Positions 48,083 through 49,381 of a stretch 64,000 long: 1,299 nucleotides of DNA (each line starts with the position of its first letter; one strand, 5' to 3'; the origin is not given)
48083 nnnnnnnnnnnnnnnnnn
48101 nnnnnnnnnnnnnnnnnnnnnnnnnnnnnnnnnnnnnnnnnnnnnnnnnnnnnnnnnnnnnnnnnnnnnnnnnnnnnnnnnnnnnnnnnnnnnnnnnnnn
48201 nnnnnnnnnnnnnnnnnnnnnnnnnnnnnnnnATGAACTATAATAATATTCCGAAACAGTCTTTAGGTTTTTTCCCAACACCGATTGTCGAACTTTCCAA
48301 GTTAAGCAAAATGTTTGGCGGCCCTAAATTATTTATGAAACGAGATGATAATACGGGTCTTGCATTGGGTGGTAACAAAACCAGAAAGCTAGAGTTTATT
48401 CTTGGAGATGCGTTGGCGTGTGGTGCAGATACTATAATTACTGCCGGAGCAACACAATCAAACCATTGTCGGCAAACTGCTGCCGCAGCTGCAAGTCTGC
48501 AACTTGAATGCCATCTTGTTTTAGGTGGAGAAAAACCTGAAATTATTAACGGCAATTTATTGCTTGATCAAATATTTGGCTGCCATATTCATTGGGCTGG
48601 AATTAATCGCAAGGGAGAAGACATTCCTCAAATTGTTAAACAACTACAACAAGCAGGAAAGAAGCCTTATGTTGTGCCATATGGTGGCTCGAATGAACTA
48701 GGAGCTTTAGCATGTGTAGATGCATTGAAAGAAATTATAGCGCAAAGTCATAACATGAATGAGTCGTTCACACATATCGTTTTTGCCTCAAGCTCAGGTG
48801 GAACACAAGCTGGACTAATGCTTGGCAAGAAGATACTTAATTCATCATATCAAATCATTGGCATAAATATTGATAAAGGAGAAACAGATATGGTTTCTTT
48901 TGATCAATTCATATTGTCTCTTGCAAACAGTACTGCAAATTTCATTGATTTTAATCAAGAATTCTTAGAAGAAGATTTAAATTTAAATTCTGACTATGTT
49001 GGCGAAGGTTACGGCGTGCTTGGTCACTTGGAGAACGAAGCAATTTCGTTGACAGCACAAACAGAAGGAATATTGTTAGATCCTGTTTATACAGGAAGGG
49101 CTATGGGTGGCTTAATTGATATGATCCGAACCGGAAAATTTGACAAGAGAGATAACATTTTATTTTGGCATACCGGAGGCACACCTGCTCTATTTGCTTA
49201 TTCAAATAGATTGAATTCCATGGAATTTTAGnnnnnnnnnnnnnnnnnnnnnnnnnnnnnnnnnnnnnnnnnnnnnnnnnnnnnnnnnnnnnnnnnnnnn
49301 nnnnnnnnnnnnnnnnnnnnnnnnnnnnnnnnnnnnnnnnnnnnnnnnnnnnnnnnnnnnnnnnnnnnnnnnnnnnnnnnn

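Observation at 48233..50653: DcyD/ACC-deaminase-like PLP enzyme - Gfa-like formaldehyde-activating protein - FNT channel cluster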

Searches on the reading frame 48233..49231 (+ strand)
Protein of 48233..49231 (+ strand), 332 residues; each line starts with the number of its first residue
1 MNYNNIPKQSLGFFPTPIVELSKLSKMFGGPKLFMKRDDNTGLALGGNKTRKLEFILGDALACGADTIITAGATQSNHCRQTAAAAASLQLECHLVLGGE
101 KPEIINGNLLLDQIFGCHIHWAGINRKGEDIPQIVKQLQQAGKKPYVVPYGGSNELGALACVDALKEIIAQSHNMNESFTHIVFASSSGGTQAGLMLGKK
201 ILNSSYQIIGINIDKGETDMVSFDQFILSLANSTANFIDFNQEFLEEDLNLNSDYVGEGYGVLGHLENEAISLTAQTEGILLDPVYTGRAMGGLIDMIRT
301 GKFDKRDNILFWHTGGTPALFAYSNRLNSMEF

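Call 3: search_protein_families(library=pfam, proteins=[window:48233-49231:+])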
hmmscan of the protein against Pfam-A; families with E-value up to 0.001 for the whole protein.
window:48233-49231:+ (332 aa): 1 family
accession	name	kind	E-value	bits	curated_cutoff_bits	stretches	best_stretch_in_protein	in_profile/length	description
PF00291.31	PALP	-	6.9e-41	140.9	35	1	11-315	3-295/295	Pyridoxal-phosphate dependent enzyme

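Call 4: search_protein_families(library=ncbifam, proteins=[window:48233-49231:+])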
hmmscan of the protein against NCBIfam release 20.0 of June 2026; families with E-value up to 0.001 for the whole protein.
window:48233-49231:+ (332 aa): 11 families
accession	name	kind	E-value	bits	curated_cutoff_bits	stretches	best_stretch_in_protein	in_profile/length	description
NF052482.1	sulfolyase_CuyA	equivalog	3.3e-108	361.4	450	1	1-327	1-331/332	D-cysteate sulfo-lyase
NF052537.1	CoM_syn_XcbE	exception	1.4e-86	290.6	450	1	3-322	3-322/322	coenzyme M biosynthesis enzyme XcbE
TIGR01275.1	ACC_deam_rel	subfamily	5.9e-86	288.7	289.4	1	12-327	4-321/321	pyridoxal phosphate-dependent enzymes, D-cysteine desulfhydrase family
NF003030.0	PRK03910.1-3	equivalog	3.2e-77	259.9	429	1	14-325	21-333/338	D-cysteine desulfhydrase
NF003032.0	PRK03910.1-5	equivalog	2.2e-72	244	469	1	5-325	9-328/330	D-cysteine desulfhydrase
NF003029.0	PRK03910.1-1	equivalog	1.1e-70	238.7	610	1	7-325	10-326/328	D-cysteine desulfhydrase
NF010646.0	PRK14045.1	equivalog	3.2e-68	230.4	550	1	6-329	12-327/329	1-aminocyclopropane-1-carboxylate deaminase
TIGR01274.1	ACC_deam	equivalog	2.9e-66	223.9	392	1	3-325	2-332/337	1-aminocyclopropane-1-carboxylate deaminase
TIGR00263.1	trpB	equivalog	4.5e-06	26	392.45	1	15-120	50-152/385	tryptophan synthase subunit beta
NF006050.0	PRK08197.1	equivalog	0.00014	20.8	303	1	10-109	75-170/406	threonine synthase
NF010376.0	PRK13803.1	equivalog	0.00019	20.4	819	1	14-100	259-341/600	bifunctional phosphoribosylanthranilate isomerase/tryptophan synthase subunit beta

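Call 9: find_encoding_contigs(protein=window:48233-49231:+, flank=8000, max_places=6)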
Protein window:48233-49231:+ (332 aa): no gene with exactly this product is on record in the collection.

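Call 14: find_homologous_proteins(query=window:48233-49231:+)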
Query window:48233-49231:+ (332 aa): 8000 proteins with E <= 0.001 among 8000 candidates; the best 120 are listed.
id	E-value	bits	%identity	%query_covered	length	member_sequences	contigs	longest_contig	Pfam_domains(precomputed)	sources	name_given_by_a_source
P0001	8.4e-221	750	100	100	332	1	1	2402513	PF00291.32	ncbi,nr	ncbi:MAG: D-cysteine desulfhydrase family protein [Gammaproteobacteria bacterium]|nr:D-cysteine desu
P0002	3.0e-189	646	85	99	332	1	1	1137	PF00291.32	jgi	-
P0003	3.8e-188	643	86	99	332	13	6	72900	PF00291.32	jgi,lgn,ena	jgi:D-cysteine desulfhydrase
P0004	7.2e-188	642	86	99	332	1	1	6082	PF00291.32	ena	-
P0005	1.0e-187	641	84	100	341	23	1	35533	PF00291.32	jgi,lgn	jgi:D-cysteine desulfhydrase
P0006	1.4e-187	641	86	99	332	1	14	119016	PF00291.32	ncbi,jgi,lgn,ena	jgi:D-cysteine desulfhydrase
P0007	2.2e-187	640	86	99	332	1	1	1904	PF00291.32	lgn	-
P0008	2.4e-187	640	86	99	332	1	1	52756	PF00291.32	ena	-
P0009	8.4e-187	638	85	99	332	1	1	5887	PF00291.32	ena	-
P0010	1.6e-186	637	85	100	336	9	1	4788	PF00291.32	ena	-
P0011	2.1e-186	637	85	99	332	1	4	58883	PF00291.32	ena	-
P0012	4.0e-186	636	85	99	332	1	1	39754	PF00291.32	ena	-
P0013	1.2e-185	635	85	99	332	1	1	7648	PF00291.32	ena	-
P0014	1.4e-185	634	85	99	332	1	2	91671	PF00291.32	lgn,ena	-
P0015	1.6e-184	631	83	100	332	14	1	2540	PF00291.32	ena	-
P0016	5.9e-180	616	82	99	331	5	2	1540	PF00291.32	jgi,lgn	jgi:D-cysteine desulfhydrase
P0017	4.1e-173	593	80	98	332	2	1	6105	PF00291.32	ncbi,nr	ncbi:MAG: D-cysteine desulfhydrase family protein [Arenicella sp.]|nr:D-cysteine desulfhydrase famil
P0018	9.3e-171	586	79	99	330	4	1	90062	PF00291.32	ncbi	-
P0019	1.2e-170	585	78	99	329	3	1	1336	PF00291.32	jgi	-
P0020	2.7e-170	584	85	92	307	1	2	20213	PF00291.32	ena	-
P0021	5.0e-170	583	78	99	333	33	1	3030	PF00291.32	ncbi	-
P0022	6.8e-170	583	78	98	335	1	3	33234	PF00291.32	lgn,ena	-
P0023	1.4e-169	582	80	99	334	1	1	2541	PF00291.32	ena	-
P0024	4.1e-169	580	79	99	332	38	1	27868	PF00291.32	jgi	-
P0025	6.3e-169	580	78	99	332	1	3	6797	PF00291.32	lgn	-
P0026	7.2e-169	579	78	99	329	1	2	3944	PF00291.32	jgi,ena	jgi:D-cysteine desulfhydrase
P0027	1.8e-168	578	77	99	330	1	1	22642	PF00291.32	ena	-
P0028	4.1e-168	577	78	99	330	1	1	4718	PF00291.32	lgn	-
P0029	4.1e-168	577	79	99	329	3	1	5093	PF00291.32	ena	-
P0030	4.1e-168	577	79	99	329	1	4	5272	PF00291.32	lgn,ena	-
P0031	4.2e-168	577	79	99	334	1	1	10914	PF00291.32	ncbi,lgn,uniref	ncbi:D-cysteine desulfhydrase family protein [Psychrobacter sp. AOP29-E1-7]|uniref:D-cysteine desulf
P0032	7.8e-168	576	78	99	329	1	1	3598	PF00291.32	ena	-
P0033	9.9e-168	576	77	100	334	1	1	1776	PF00291.32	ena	-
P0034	1.0e-167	576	77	100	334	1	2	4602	PF00291.32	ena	-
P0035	1.0e-167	576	78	99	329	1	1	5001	PF00291.32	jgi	-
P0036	1.1e-167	575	78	99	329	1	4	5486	PF00291.32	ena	-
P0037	1.1e-167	575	78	99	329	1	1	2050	PF00291.32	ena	-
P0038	1.5e-167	575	76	100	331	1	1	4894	PF00291.32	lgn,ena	-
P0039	1.6e-167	575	77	99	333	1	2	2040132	PF00291.32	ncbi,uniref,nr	ncbi:D-cysteine desulfhydrase family protein [Psychrobacter sp. FBL11]|uniref:D-cysteine desulfhydra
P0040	1.9e-167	575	77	99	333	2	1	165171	PF00291.32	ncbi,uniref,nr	ncbi:D-cysteine desulfhydrase family protein [Psychrobacter sp. Cmf 22.2]|uniref:D-cysteine desulfhy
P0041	2.0e-167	575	78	99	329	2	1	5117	PF00291.32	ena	-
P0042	2.1e-167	575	76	100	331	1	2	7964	PF00291.32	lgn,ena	-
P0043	2.3e-167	574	77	100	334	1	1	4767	PF00291.32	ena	-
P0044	2.7e-167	574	77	100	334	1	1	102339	PF00291.32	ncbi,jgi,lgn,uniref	ncbi:D-cysteine desulfhydrase family protein [Psychrobacter sp. AOP30-A2-5]|uniref:D-cysteine desulf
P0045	3.0e-167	574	77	99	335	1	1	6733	PF00291.32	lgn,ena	-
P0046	3.6e-167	574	79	99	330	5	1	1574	PF00291.32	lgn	-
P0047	3.6e-167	574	77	99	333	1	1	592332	PF00291.32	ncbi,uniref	ncbi:D-cysteine desulfhydrase family protein [Psychrobacter sp. 1U1]|uniref:D-cysteine desulfhydrase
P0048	3.8e-167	574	77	100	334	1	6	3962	PF00291.32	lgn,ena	-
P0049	4.0e-167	574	77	100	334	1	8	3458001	PF00291.32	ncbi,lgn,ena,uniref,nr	ncbi:D-cysteine desulfhydrase family protein [Psychrobacter sp. WY6]|uniref:D-cysteine desulfhydrase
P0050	4.5e-167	573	78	99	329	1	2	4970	PF00291.32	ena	-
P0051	4.9e-167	573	77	100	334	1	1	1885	PF00291.32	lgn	-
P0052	4.9e-167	573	77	100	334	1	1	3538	PF00291.32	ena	-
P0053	5.0e-167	573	77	100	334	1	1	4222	PF00291.32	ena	-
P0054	5.1e-167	573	77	100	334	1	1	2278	PF00291.32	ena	-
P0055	5.3e-167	573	77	100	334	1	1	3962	PF00291.32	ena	-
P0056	6.7e-167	573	77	100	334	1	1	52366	PF00291.32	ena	-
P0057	6.8e-167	573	77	100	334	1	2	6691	PF00291.32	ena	-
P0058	9.8e-167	572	77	99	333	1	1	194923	PF00291.32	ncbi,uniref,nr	ncbi:D-cysteine desulfhydrase family protein [uncultured Psychrobacter sp.]|uniref:D-cysteine desulf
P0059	1.1e-166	572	78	99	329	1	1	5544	PF00291.32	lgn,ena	-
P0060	1.2e-166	572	76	100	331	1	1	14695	PF00291.32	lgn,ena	-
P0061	1.7e-166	572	78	99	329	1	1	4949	PF00291.32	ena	-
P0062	1.9e-166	571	77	100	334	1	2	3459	PF00291.32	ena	-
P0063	2.0e-166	571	77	100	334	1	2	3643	PF00291.32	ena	-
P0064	2.0e-166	571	77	99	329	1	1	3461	PF00291.32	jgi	jgi:L-cysteate sulfo-lyase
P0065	2.0e-166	571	78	99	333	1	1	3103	PF00291.32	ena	-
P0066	2.3e-166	571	76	100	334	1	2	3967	PF00291.32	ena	-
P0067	2.4e-166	571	77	100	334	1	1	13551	PF00291.32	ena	-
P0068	2.4e-166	571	76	100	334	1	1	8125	PF00291.32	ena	-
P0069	2.5e-166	571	77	99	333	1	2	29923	PF00291.32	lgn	-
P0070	2.5e-166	571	77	99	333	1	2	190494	PF00291.32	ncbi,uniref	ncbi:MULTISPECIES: D-cysteine desulfhydrase family protein [unclassified Psychrobacter]|uniref:D-cys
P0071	2.6e-166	571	77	100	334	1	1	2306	PF00291.32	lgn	-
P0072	2.7e-166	571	77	99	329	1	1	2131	PF00291.32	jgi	jgi:L-cysteate sulfo-lyase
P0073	2.7e-166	571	77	100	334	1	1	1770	PF00291.32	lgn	-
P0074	2.8e-166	571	79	99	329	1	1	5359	PF00291.32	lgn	-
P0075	3.3e-166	571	76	100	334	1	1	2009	PF00291.32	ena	-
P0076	3.6e-166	571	77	100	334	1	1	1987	PF00291.32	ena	-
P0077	3.9e-166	570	75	100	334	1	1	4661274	PF00291.32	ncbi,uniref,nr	ncbi:D-cysteine desulfhydrase family protein [Cognaticolwellia beringensis]|uniref:D-cysteine desulf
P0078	4.4e-166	570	76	100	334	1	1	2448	PF00291.32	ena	-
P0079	4.4e-166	570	76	100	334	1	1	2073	PF00291.32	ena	-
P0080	4.5e-166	570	76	100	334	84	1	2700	PF00291.32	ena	-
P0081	5.0e-166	570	76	100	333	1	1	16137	PF00291.32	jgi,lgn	jgi:L-cysteate sulfo-lyase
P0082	5.0e-166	570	76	100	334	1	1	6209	PF00291.32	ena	-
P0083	5.6e-166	570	75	100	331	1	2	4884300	PF00291.32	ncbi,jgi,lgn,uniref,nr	ncbi:D-cysteine desulfhydrase family protein [Colwellia sp. PAMC 21821]|uniref:D-cysteine desulfhydr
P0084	6.1e-166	570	76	100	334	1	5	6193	PF00291.32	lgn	-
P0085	6.3e-166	570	76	100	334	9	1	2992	PF00291.32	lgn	-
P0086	6.5e-166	570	78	99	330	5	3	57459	PF00291.32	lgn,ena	-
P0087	8.3e-166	569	78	99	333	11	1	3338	PF00291.32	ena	-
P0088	8.9e-166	569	76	100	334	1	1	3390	PF00291.32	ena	-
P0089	9.0e-166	569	76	100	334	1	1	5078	PF00291.32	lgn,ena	-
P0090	9.1e-166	569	76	100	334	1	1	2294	PF00291.32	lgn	-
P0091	9.6e-166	569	76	100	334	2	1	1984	PF00291.32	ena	-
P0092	9.8e-166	569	76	98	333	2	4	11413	PF00291.32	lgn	-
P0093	1.0e-165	569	76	100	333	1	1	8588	PF00291.32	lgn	-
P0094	1.2e-165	569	76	100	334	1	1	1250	PF00291.32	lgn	-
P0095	1.2e-165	569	76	100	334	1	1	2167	PF00291.32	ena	-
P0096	1.2e-165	569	76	100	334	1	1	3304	PF00291.32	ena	-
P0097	1.3e-165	569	77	100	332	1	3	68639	PF00291.32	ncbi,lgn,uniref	ncbi:MAG: D-cysteine desulfhydrase family protein [Psychrobacter sp.]|uniref:D-cysteine desulfhydras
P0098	1.3e-165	569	76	100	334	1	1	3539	PF00291.32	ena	-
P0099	1.5e-165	568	76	100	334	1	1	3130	PF00291.32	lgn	-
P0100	1.6e-165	568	76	100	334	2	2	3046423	PF00291.32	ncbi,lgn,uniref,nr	ncbi:D-cysteine desulfhydrase family protein [Psychrobacter immobilis]|uniref:D-cysteine desulfhydra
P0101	1.6e-165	568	76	100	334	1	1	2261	PF00291.32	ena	-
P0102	1.7e-165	568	76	100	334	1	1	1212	PF00291.32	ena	-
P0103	1.8e-165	568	76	100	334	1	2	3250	PF00291.32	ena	-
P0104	1.8e-165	568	77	99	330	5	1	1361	PF00291.32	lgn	-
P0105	2.2e-165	568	76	100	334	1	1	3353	PF00291.32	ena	-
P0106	2.2e-165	568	76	100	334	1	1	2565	PF00291.32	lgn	-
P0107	2.9e-165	568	76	100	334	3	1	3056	PF00291.32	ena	-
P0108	3.0e-165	567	76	100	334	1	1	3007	PF00291.32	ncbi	-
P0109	4.0e-165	567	76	100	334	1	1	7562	PF00291.32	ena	-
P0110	4.5e-165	567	76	100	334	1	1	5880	PF00291.32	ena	-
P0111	4.6e-165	567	76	100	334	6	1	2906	PF00291.32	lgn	-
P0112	4.7e-165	567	76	100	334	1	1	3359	PF00291.32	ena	-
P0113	5.5e-165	567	76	100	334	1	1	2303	PF00291.32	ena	-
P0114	5.8e-165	567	76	100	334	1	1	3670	PF00291.32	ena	-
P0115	5.8e-165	567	76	100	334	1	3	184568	PF00291.32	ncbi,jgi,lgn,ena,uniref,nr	ncbi:D-cysteine desulfhydrase [Psychrobacter immobilis]|uniref:D-cysteine desulfhydrase n=1 Tax=Psyc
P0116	6.0e-165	566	76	100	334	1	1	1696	PF00291.32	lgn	-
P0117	7.9e-165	566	77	98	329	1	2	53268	PF00291.32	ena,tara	tara:strand:+ start:580 stop:1569 length:990 start_codon:yes stop_codon:yes gene_type:complete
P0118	8.0e-165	566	76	100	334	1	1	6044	PF00291.32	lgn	-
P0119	8.9e-165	566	76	98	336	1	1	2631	PF00291.32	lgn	-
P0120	1.0e-164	566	77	99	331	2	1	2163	PF00291.32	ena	-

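Call 15: find_encoding_contigs(protein=P0006, flank=6000, max_places=3)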
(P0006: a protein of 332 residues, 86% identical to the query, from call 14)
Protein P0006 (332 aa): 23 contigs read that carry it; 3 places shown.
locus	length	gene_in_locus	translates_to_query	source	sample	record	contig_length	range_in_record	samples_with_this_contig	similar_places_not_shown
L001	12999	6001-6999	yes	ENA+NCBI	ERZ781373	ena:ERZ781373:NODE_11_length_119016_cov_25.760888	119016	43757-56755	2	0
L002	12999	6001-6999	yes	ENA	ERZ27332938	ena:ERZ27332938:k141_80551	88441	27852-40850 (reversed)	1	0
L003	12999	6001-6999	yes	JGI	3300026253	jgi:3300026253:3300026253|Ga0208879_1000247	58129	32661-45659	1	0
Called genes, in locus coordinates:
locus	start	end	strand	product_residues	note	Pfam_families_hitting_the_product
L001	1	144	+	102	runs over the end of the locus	PF19669:DUF6172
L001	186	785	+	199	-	PF01810:LysE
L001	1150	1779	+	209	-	PF03352:Adenine_glyco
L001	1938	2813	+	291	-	PF00248:Aldo_ket_red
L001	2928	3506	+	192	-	PF12917:YfbR-like, PF13023:HD_3, PF01966:HD (weak)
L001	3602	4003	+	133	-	PF04828:GFA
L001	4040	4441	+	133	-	PF04828:GFA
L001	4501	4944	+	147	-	PF11071:Nuc_deoxyri_tr3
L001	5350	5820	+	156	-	PF00583:Acetyltransf_1, PF13508:Acetyltransf_7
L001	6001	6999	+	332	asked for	PF00291:PALP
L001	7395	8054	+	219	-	PF01066:CDP-OH_P_transf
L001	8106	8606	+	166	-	PF01467:CTP_transf_like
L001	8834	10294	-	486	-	PF00478:IMPDH, PF00571:CBS, PF03060:NMO (weak)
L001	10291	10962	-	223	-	PF08239:SH3_3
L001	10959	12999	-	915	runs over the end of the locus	PF00133:tRNA-synt_1, PF09334:tRNA-synt_1g (weak), PF13603:tRNA-synt_1_2, PF08264:Anticodon_1, PF10458:Val_tRNA-synt_C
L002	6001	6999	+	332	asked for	PF00291:PALP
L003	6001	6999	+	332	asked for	PF00291:PALP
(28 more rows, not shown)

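Call 16: find_encoding_contigs(protein=P0049, flank=6000, max_places=2)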
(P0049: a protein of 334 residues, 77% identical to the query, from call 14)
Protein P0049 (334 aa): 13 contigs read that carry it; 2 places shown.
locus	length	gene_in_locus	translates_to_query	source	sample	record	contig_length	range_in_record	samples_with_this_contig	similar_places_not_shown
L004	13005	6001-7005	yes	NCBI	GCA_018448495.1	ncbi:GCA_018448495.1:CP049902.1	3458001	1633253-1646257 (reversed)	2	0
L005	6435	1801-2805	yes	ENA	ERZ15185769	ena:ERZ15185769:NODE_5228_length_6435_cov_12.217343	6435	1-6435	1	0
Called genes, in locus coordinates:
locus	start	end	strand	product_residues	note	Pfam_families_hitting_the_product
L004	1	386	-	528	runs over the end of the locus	PF04413:Glycos_transf_N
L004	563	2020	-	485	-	PF08238:Sel1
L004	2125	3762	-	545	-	PF13396:PLDc_N (weak), PF13091:PLDc_2, PF00614:PLDc, PF13091:PLDc_2, PF00614:PLDc (weak)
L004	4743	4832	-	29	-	-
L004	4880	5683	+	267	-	PF16412:DUF5020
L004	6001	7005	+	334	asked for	PF00291:PALP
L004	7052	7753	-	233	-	PF00528:BPD_transp_1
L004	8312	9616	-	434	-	PF13406:SLT_2, PF01471:PG_binding_1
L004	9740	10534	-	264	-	PF01476:LysM, PF01551:Peptidase_M23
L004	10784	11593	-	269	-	PF01975:SurE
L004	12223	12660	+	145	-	PF25642:DUF7944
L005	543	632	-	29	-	-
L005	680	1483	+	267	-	PF16412:DUF5020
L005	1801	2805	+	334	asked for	PF00291:PALP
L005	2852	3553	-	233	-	PF00528:BPD_transp_1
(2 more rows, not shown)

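Call 17: find_encoding_contigs(protein=P0077, flank=6000, max_places=2)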
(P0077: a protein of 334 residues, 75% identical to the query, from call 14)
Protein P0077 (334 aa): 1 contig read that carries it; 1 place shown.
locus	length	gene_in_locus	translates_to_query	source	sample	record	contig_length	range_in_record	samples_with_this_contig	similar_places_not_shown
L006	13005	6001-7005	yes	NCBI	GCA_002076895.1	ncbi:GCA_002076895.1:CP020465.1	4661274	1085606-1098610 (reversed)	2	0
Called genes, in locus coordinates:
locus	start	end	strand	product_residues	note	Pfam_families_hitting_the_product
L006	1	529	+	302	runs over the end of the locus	PF00892:EamA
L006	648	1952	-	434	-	PF01979:Amidohydro_1, PF07969:Amidohydro_3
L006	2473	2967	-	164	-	PF00254:FKBP_C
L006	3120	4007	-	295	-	PF00892:EamA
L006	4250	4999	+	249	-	PF00753:Lactamase_B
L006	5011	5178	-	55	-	-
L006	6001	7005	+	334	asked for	PF00291:PALP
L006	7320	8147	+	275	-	-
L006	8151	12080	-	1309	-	PF13476:AAA_23, PF13555:AAA_29 (faint), PF13558:SbcC_Walker_B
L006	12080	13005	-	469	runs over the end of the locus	PF00149:Metallophos, PF12850:Metallophos_2 (faint), PF12320:SbcD_C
